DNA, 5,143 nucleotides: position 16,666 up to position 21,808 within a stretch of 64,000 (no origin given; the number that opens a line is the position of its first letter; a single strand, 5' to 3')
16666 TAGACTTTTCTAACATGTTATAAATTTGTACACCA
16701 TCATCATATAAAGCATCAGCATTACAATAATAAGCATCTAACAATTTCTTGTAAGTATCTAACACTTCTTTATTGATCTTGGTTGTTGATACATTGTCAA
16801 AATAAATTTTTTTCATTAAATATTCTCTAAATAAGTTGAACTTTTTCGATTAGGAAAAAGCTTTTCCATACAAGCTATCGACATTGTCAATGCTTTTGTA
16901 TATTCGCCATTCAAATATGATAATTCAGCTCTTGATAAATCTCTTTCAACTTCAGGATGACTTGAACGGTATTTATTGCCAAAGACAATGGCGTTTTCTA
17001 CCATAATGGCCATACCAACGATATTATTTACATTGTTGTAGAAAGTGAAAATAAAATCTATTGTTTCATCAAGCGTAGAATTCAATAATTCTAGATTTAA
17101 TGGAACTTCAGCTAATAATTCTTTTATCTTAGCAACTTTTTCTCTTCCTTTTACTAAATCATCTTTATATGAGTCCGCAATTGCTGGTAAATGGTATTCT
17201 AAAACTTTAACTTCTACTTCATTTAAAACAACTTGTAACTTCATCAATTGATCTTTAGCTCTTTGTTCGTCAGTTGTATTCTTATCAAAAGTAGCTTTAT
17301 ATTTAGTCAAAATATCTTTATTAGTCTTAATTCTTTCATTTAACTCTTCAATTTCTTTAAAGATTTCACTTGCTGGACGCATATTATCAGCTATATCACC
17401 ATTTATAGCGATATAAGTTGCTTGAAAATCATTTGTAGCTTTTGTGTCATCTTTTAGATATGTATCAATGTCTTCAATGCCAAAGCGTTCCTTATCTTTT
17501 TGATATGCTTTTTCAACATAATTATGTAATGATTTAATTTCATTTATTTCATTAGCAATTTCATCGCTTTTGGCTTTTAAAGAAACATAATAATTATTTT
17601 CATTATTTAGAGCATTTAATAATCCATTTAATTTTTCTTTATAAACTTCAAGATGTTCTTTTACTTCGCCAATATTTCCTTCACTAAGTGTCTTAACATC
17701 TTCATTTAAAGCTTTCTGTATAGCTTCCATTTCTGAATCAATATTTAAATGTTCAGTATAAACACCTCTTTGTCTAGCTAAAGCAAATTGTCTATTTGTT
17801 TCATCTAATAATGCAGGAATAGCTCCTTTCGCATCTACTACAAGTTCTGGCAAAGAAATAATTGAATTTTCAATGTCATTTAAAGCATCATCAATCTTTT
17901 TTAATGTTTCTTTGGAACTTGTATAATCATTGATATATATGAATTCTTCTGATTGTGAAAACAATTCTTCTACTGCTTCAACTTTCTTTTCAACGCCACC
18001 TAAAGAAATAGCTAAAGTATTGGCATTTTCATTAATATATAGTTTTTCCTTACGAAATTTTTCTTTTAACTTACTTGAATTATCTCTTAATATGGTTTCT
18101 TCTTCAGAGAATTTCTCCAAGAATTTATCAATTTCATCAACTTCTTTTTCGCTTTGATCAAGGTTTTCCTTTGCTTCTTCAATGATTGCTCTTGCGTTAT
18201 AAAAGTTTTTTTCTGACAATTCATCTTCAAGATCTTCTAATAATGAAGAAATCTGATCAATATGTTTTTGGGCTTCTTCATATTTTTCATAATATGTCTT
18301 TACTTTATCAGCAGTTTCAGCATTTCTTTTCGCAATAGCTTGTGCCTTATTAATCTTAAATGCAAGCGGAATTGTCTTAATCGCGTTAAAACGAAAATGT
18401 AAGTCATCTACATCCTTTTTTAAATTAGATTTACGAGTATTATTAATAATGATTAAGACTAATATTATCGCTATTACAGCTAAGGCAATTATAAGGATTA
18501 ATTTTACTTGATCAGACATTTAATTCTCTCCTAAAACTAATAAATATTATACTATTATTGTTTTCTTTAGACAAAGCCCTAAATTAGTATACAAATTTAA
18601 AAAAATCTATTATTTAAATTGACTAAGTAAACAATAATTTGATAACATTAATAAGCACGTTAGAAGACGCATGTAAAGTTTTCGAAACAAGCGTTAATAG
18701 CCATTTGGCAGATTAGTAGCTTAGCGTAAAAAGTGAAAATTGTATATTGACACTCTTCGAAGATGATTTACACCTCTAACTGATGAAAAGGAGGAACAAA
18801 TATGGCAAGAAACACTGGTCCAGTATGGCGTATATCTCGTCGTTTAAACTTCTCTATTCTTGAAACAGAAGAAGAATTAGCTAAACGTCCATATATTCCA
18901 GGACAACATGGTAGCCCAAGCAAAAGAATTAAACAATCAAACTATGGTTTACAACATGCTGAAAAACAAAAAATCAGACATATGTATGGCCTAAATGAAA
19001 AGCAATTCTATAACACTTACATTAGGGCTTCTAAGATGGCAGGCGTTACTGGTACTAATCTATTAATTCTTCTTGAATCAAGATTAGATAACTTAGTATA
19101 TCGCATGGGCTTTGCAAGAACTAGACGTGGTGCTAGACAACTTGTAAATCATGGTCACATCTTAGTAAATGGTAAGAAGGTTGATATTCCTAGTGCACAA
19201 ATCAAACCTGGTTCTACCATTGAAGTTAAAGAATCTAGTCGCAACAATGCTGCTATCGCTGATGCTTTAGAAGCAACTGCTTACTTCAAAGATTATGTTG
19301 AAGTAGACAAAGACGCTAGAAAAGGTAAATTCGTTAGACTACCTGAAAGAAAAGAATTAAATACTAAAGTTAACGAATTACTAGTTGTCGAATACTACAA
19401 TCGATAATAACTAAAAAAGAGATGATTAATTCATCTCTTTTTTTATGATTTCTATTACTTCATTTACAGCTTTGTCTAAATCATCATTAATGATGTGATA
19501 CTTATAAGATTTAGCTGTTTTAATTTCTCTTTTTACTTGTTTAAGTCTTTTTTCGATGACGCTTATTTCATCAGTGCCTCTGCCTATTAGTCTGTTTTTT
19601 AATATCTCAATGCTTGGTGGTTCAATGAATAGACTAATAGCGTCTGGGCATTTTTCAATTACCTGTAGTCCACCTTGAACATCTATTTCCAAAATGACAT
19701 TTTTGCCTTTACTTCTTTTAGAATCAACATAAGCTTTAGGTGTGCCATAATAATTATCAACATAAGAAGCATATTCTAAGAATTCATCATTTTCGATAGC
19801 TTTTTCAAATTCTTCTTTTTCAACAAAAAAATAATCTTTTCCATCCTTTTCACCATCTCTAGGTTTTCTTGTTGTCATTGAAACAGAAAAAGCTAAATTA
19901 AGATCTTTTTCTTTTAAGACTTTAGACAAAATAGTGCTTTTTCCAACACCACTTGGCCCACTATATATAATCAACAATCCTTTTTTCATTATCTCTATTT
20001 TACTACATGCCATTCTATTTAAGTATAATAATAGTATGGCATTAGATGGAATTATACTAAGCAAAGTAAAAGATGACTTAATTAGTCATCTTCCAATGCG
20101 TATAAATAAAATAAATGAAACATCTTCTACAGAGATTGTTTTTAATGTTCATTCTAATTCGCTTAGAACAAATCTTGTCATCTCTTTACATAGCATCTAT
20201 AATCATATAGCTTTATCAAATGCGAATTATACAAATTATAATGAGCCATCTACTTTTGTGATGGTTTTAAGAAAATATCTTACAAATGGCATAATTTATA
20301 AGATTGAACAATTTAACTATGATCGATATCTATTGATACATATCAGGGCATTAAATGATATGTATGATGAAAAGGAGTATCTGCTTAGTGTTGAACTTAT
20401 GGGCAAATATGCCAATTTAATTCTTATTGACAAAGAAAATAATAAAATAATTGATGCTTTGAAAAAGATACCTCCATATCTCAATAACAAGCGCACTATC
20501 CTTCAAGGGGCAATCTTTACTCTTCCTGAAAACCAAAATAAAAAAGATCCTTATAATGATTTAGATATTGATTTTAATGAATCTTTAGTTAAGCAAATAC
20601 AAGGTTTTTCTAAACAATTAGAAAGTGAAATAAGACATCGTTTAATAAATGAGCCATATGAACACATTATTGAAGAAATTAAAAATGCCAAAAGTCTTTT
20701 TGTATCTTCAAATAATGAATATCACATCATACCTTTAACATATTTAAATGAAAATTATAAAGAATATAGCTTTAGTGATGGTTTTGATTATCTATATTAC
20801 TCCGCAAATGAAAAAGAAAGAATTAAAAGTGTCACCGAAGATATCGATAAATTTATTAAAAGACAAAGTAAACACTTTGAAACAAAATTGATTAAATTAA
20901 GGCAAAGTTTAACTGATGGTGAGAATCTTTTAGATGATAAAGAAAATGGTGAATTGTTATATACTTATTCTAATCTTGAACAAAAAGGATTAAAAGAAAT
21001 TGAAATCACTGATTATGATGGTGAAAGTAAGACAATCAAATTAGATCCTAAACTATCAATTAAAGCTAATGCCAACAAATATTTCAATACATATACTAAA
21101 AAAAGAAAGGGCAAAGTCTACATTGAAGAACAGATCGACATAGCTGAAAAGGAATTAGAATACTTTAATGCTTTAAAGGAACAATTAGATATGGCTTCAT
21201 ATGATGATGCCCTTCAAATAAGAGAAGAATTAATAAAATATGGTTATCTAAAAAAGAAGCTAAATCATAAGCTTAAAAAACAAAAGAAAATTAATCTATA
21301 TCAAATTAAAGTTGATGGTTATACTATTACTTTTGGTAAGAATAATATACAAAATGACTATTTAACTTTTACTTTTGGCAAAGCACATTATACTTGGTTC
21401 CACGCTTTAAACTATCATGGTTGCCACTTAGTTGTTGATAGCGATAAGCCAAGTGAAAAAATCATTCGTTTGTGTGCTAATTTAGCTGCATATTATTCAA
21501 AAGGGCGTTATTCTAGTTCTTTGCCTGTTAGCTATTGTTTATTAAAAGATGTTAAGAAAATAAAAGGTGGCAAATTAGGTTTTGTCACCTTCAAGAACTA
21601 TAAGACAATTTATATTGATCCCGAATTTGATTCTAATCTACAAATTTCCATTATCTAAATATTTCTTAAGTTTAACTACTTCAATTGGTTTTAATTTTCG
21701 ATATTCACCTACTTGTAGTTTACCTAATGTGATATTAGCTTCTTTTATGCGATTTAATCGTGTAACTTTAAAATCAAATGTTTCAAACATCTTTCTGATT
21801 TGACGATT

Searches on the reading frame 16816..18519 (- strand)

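Call 65: search_protein_families(library=pfam, max_evalue=1e-8, proteins=[window:16816-18519:-])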
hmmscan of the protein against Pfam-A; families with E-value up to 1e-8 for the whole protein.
window:16816-18519:- (567 aa): 1 family
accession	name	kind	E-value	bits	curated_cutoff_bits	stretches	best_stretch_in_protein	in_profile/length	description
PF06160.17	EzrA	-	6.4e-79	266.2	39.6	1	12-557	2-548/557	Septation ring formation regulator, EzrA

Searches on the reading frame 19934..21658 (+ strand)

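Call 65: search_protein_families(library=pfam, max_evalue=1e-8, proteins=[window:19934-21658:+])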
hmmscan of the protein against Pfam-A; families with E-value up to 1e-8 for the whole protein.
window:19934-21658:+ (574 aa): 1 family
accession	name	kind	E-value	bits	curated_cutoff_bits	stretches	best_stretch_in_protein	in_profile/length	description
PF05833.16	NFACT_N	-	9.3e-90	302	31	1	38-452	1-456/456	NFACT N-terminal and middle domains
